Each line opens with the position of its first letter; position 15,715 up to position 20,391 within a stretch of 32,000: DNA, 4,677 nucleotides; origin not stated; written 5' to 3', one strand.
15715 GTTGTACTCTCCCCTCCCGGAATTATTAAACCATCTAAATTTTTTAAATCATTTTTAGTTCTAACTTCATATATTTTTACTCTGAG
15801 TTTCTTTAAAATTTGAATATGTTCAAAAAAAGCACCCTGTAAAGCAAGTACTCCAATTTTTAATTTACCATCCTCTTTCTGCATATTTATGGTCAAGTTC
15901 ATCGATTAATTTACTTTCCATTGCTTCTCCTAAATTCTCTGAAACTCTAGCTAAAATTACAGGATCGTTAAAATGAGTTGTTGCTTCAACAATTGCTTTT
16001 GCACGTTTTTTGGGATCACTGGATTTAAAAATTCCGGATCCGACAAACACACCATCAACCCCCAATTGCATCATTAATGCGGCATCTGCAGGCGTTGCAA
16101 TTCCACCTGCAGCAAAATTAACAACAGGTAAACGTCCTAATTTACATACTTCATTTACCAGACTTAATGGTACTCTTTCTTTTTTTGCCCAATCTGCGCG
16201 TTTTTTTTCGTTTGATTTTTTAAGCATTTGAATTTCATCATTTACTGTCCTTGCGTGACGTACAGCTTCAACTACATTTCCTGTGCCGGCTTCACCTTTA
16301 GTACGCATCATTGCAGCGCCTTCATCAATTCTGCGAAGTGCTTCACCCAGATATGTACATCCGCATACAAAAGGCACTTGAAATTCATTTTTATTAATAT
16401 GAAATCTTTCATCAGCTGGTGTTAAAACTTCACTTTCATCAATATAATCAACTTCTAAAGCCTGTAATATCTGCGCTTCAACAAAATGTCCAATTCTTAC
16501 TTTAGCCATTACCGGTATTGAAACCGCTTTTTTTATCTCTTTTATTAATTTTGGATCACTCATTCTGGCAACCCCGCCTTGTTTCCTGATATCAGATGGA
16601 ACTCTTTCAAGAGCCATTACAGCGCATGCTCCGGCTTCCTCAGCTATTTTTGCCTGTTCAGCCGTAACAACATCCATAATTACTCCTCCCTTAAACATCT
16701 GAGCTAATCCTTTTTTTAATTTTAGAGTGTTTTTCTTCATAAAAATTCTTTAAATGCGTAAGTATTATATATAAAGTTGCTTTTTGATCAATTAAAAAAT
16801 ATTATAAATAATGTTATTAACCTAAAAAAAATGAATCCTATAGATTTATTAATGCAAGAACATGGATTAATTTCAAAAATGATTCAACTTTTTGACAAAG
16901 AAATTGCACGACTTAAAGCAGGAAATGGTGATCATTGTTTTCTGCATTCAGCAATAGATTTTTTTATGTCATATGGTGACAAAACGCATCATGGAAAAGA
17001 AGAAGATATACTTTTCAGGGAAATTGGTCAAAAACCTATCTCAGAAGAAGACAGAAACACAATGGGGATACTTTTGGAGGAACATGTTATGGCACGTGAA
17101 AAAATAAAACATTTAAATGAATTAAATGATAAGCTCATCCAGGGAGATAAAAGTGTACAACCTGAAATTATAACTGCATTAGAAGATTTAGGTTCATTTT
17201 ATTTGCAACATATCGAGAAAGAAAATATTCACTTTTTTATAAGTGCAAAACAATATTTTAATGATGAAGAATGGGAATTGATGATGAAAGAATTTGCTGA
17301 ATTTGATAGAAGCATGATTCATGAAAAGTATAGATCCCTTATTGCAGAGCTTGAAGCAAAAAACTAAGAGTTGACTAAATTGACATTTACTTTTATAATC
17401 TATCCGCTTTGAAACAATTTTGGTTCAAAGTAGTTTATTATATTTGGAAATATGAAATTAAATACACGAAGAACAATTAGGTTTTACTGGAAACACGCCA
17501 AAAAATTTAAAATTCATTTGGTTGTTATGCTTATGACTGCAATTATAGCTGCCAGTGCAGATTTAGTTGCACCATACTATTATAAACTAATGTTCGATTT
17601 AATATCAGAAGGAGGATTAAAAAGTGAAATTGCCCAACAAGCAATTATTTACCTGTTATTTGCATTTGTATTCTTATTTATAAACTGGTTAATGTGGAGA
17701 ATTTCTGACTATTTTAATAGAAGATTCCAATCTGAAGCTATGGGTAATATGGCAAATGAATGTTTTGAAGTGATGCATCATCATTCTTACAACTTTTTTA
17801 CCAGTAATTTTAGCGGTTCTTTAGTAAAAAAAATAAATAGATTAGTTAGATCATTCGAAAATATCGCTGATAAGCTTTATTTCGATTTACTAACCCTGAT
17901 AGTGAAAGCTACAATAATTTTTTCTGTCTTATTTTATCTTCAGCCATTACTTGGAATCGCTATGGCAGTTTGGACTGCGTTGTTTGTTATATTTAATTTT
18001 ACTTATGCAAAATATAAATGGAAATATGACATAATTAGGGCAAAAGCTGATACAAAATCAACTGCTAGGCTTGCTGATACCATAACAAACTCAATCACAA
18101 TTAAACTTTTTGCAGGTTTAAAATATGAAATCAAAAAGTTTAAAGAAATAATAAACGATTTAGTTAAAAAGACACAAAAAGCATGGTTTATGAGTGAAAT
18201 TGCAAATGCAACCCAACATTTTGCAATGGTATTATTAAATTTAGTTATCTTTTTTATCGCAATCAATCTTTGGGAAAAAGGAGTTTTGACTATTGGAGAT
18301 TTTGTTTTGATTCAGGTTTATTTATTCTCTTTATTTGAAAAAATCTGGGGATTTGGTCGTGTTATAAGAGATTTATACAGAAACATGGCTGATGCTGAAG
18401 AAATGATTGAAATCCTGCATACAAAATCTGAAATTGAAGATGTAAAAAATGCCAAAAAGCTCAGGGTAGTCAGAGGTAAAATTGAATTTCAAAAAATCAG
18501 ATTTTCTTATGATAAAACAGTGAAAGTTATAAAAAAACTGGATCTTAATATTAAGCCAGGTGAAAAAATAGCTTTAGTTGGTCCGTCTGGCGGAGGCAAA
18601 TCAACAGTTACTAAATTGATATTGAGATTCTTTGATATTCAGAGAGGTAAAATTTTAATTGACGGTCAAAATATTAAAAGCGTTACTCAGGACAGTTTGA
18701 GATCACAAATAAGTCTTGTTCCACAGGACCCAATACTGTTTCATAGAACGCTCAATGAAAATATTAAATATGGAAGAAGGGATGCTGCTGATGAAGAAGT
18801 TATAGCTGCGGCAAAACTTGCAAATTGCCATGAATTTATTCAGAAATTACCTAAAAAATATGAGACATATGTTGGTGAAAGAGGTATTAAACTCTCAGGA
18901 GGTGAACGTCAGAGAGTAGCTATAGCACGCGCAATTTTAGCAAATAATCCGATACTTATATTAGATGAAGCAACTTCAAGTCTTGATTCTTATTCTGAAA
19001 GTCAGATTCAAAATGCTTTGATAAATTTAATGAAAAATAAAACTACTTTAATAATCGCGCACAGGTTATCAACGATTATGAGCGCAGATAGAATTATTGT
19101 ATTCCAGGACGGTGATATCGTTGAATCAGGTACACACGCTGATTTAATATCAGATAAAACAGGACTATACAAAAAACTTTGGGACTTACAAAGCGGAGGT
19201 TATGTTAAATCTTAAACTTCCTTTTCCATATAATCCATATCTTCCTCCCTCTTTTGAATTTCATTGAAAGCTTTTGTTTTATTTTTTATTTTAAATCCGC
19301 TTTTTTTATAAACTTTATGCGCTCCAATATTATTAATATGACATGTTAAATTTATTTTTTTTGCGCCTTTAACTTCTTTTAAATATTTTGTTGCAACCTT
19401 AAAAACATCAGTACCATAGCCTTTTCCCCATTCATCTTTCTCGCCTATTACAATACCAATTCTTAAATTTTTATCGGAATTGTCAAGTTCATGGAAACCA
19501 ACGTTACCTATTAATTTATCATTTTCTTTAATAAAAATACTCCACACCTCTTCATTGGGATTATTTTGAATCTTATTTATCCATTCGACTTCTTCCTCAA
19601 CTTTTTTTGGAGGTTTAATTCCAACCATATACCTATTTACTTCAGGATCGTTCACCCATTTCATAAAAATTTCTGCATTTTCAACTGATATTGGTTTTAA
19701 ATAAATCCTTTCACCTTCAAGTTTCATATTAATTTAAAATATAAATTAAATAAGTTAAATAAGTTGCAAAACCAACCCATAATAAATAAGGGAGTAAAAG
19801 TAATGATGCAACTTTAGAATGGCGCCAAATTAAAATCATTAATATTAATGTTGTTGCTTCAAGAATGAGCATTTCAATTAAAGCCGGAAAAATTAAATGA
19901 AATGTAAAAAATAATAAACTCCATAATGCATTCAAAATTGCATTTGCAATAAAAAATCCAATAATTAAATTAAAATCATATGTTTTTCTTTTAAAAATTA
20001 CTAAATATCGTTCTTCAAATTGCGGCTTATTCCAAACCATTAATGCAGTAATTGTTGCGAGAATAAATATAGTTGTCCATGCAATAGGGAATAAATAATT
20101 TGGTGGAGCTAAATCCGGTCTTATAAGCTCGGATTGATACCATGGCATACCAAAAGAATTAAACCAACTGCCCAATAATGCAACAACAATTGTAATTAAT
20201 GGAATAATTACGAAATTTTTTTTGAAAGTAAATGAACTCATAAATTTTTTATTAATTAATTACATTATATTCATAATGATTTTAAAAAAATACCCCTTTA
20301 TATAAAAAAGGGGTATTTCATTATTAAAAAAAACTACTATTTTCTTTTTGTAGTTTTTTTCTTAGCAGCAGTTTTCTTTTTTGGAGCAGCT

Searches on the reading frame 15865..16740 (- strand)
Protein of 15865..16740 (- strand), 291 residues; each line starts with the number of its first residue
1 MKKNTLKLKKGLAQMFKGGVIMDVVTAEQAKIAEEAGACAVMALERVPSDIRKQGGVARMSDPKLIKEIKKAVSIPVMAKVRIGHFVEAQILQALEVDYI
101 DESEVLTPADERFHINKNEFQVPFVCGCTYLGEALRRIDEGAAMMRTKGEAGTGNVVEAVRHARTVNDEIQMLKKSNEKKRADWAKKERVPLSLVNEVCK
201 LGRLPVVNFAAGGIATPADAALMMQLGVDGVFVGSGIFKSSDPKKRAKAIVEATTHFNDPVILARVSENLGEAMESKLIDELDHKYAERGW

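Call 51: search_protein_families(library=pfam, proteins=[window:15865-16740:-], max_evalue=0.001)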
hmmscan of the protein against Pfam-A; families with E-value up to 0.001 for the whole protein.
window:15865-16740:- (291 aa): 6 families
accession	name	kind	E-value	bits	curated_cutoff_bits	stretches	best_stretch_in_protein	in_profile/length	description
PF01680.23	SOR_SNZ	-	6.2e-108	359.8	27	1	6-211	2-207/207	SOR/SNZ family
PF05690.20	ThiG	-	4.4e-08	33.2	23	1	200-254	172-224/247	Thiazole biosynthesis protein ThiG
PF03060.21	NMO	-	1.8e-06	28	28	0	191-244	181-232/331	Nitronate monooxygenase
PF01207.24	Dus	-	1.2e-05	25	20.4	0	188-238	169-218/311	Dihydrouridine synthase (Dus)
PF17935.6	TetR_C_27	-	3.4e-05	24.3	26.1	1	234-270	61-97/106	Tetracyclin repressor-like, C-terminal domain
PF00218.27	IGPS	-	0.00054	19.7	27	0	205-249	209-253/254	Indole-3-glycerol phosphate synthase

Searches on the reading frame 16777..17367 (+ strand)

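Call 51: search_protein_families(library=pfam, proteins=[window:16777-17367:+], max_evalue=0.001)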
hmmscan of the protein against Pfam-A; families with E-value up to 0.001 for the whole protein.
window:16777-17367:+ (196 aa): 1 family
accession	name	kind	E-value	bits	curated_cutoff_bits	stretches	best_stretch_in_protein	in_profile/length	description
PF01814.28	Hemerythrin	-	1.8e-10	41.8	25.3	1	21-153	2-123/127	Hemerythrin HHE cation binding domain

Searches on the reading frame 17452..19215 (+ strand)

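Call 51: search_protein_families(library=pfam, proteins=[window:17452-19215:+], max_evalue=0.001)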
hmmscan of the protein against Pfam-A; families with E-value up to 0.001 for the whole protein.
window:17452-19215:+ (587 aa): 4 families
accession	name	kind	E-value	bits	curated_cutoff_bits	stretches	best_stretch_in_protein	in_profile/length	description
PF00005.33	ABC_tran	-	7.6e-33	114.5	25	1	361-509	2-137/137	ABC transporter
PF00664.28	ABC_membrane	-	2e-28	100.3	28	1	24-295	2-271/274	ABC transporter transmembrane region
PF02463.25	SMC_N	-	3e-07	30.5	40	1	373-549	27-209/220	RecF/RecN/SMC N terminal domain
PF13304.12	AAA_21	-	4.5e-05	24.1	27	0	374-461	3-93/304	AAA domain, putative AbiEii toxin, Type IV TA system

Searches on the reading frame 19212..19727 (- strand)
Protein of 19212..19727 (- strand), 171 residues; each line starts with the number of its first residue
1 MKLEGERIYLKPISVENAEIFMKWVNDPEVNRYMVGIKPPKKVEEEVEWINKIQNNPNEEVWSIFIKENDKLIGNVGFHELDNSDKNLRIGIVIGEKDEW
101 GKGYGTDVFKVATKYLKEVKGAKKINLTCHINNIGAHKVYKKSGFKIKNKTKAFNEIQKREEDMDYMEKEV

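Call 51: search_protein_families(library=pfam, proteins=[window:19212-19727:-], max_evalue=0.001)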
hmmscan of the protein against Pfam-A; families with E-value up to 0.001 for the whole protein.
window:19212-19727:- (171 aa): 6 families
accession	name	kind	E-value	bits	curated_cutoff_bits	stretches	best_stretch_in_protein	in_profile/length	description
PF13302.13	Acetyltransf_3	-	2.9e-25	90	25.4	1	7-146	1-138/138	Acetyltransferase (GNAT) domain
PF00583.31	Acetyltransf_1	-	3e-13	50.5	20.7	1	43-145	21-116/116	Acetyltransferase (GNAT) family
PF13420.13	Acetyltransf_4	-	2.7e-10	40.9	24.3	1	18-164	9-153/155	Acetyltransferase (GNAT) domain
PF13523.12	Acetyltransf_8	-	1.7e-07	31.4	27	1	17-149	5-141/145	Acetyltransferase (GNAT) domain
PF13508.13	Acetyltransf_7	-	3.3e-05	24.6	27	1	64-146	5-83/84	Acetyltransferase (GNAT) domain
PF13673.13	Acetyltransf_10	-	3.7e-05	24.1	23.6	1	58-157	28-119/128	Acetyltransferase (GNAT) domain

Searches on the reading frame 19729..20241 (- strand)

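Call 51: search_protein_families(library=pfam, proteins=[window:19729-20241:-], max_evalue=0.001)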
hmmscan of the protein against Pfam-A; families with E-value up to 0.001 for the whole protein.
window:19729-20241:- (170 aa): 1 family
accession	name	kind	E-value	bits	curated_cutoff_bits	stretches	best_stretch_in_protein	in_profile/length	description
PF03073.20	TspO_MBR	-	2.3e-33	115.4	24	1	16-167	4-144/145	TspO/MBR family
